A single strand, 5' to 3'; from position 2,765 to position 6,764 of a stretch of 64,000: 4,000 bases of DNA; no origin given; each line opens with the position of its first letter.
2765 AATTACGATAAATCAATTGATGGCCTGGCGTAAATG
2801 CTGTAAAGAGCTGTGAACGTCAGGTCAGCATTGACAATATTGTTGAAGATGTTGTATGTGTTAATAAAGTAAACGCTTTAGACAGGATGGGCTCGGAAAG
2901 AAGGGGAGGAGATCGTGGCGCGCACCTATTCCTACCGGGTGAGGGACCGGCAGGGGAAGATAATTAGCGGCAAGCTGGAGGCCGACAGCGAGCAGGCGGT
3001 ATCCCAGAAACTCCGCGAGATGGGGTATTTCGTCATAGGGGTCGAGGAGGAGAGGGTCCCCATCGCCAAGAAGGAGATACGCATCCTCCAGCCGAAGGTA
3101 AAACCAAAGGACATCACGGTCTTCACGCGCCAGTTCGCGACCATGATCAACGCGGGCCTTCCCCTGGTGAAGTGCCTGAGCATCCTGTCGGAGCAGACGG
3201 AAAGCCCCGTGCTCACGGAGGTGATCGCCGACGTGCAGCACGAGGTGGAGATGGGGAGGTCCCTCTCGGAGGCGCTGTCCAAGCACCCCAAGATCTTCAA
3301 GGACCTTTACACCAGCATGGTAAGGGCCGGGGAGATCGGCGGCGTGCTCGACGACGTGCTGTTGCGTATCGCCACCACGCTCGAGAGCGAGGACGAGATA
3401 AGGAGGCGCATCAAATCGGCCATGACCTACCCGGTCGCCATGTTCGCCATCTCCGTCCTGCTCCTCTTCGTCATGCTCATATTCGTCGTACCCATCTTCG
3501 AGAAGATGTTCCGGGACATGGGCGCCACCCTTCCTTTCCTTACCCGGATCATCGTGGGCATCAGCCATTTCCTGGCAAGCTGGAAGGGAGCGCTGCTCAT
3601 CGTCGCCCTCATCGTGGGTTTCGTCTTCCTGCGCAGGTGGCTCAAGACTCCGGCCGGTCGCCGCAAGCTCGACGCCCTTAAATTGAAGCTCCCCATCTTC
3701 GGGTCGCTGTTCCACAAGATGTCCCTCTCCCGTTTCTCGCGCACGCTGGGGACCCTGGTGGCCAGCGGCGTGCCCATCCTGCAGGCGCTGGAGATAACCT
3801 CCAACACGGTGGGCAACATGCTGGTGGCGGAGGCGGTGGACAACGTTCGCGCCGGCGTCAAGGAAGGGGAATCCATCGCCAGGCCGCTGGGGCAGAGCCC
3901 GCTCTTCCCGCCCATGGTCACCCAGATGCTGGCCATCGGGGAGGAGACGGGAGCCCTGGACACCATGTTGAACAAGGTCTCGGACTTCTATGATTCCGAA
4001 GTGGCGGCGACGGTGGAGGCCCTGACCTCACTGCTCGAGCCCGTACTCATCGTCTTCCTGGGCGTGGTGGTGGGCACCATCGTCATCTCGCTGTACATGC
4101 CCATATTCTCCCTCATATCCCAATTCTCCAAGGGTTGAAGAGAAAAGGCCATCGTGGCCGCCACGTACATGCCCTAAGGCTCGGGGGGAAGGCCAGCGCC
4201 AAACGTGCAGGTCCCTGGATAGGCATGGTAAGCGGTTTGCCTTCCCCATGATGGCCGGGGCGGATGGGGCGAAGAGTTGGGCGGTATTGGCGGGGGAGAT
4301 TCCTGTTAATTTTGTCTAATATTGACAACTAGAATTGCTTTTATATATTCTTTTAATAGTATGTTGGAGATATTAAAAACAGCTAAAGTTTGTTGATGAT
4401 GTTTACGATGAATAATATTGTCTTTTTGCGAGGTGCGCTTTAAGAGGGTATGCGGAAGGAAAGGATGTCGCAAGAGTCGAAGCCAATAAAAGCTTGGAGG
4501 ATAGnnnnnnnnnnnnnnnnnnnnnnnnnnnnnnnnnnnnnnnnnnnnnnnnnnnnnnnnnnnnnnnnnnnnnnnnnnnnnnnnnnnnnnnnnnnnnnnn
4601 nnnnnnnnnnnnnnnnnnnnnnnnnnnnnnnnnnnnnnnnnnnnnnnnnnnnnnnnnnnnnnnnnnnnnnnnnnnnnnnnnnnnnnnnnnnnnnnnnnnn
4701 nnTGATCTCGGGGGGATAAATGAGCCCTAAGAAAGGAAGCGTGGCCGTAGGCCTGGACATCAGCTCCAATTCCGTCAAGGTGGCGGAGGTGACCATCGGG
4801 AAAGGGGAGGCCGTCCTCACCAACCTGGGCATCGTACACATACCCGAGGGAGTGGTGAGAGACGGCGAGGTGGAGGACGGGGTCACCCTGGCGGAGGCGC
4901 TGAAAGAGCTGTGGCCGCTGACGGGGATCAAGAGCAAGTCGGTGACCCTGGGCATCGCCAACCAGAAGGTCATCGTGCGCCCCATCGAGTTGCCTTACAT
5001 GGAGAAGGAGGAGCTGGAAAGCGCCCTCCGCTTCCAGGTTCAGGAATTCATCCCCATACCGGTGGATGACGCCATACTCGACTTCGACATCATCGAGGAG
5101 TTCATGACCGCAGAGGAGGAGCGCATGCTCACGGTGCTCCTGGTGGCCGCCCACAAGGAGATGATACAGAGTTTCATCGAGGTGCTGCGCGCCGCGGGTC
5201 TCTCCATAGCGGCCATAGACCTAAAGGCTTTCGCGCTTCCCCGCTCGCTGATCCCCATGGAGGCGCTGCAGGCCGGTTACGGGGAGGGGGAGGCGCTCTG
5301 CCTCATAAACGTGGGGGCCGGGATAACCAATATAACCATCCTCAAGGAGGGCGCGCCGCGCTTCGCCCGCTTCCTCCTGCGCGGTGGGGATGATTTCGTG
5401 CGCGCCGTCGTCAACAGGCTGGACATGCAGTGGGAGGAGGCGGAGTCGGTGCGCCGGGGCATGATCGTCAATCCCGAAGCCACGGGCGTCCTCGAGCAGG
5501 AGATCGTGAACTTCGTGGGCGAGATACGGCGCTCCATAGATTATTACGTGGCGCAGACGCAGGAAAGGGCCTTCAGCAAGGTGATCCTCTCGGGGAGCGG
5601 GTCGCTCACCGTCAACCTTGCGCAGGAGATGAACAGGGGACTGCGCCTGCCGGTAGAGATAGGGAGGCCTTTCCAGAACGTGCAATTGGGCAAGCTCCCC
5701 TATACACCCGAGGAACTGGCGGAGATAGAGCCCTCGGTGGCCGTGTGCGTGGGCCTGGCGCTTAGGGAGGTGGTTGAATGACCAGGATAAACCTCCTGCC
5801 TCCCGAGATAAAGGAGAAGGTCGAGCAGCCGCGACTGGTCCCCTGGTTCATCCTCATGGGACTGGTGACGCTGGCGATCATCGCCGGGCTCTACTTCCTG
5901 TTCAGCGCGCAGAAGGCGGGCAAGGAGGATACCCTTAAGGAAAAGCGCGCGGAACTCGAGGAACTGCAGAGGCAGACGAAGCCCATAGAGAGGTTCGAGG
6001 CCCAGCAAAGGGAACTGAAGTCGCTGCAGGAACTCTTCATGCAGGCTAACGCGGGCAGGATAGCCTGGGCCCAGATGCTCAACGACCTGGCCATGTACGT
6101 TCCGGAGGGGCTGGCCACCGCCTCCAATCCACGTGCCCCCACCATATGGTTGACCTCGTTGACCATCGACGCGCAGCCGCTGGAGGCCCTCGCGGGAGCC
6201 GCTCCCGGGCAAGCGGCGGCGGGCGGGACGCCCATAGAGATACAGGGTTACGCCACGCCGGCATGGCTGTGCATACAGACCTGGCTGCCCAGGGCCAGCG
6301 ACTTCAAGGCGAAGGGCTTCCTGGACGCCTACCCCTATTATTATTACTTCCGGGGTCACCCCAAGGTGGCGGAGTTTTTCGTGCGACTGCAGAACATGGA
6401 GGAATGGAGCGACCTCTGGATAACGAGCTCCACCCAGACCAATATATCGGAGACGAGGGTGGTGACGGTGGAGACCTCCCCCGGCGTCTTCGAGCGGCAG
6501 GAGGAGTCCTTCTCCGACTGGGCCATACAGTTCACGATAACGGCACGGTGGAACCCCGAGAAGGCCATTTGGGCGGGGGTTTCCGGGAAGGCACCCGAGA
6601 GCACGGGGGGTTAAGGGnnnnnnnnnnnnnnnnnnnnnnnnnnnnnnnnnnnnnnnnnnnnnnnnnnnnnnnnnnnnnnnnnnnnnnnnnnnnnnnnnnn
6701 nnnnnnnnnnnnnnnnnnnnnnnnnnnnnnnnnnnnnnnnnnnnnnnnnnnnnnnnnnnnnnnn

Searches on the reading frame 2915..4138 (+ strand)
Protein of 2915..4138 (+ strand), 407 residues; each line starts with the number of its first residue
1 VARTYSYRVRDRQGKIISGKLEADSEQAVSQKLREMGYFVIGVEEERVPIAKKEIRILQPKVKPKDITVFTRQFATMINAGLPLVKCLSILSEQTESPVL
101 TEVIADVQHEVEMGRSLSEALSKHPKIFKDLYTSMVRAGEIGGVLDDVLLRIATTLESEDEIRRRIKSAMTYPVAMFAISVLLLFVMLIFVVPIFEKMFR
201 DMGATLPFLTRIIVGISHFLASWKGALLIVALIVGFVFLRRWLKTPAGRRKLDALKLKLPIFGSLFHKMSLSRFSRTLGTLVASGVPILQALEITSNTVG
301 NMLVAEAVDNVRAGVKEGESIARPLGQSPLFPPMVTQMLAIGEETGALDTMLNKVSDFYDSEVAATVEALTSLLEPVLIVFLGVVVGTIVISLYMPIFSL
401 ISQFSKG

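Call 27: search_protein_families(library=ncbifam, proteins=[window:2915-4138:+], max_evalue=0.00001)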
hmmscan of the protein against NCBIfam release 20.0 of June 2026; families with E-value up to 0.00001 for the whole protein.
window:2915-4138:+ (407 aa): 6 families
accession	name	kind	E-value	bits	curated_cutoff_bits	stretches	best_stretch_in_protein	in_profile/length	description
NF052607.1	T4PiliAsmPilCThrm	equivalog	5.5e-133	444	700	1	4-406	3-406/406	type IV pilus assembly protein PilC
NF052606.1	T4PiliAsmPilCMyx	equivalog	2.3e-129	431.9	700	1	4-402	21-416/419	type IV pilus assembly protein PilC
TIGR02120.1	GspF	equivalog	1.3e-124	416.5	424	1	5-401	1-398/401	type II secretion system inner membrane protein GspF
NF007861.0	PRK10573.1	equivalog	3.2e-89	299.8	401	1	3-401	5-395/401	protein transport protein HofC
NF047826.1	T3SSXpsF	equivalog_domain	1.6e-87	293.9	650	1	4-402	3-402/405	type II secretion system protein XpsF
NF041012.2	T4P_ComGB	equivalog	4e-45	154.6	240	2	128-401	60-331/332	competence type IV pilus assembly protein ComGB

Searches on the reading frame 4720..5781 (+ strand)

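Call 27: search_protein_families(library=ncbifam, proteins=[window:4720-5781:+], max_evalue=0.00001)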
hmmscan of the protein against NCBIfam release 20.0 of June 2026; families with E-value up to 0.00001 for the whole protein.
window:4720-5781:+ (353 aa): 3 families
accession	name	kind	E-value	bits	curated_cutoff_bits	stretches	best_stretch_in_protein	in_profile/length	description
TIGR01175.1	pilM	subfamily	3.5e-64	217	133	1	6-351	2-348/348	type IV pilus assembly protein PilM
NF045709.1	Amuc_1101_fam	equivalog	1.3e-30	106.8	650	1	11-351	9-350/608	Amuc_1101 family PilM-like pilus complex protein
TIGR01174.1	ftsA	equivalog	5.1e-08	32.4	175.85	1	138-246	149-251/371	cell division protein FtsA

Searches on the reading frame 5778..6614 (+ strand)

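Call 27: search_protein_families(library=ncbifam, proteins=[window:5778-6614:+], max_evalue=0.00001)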
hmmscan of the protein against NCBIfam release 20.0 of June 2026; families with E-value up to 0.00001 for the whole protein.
window:5778-6614:+ (278 aa): 1 family
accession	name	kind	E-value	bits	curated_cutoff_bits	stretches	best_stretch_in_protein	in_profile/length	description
NF045709.1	Amuc_1101_fam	equivalog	1.8e-12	46.9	650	1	3-110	356-463/608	Amuc_1101 family PilM-like pilus complex protein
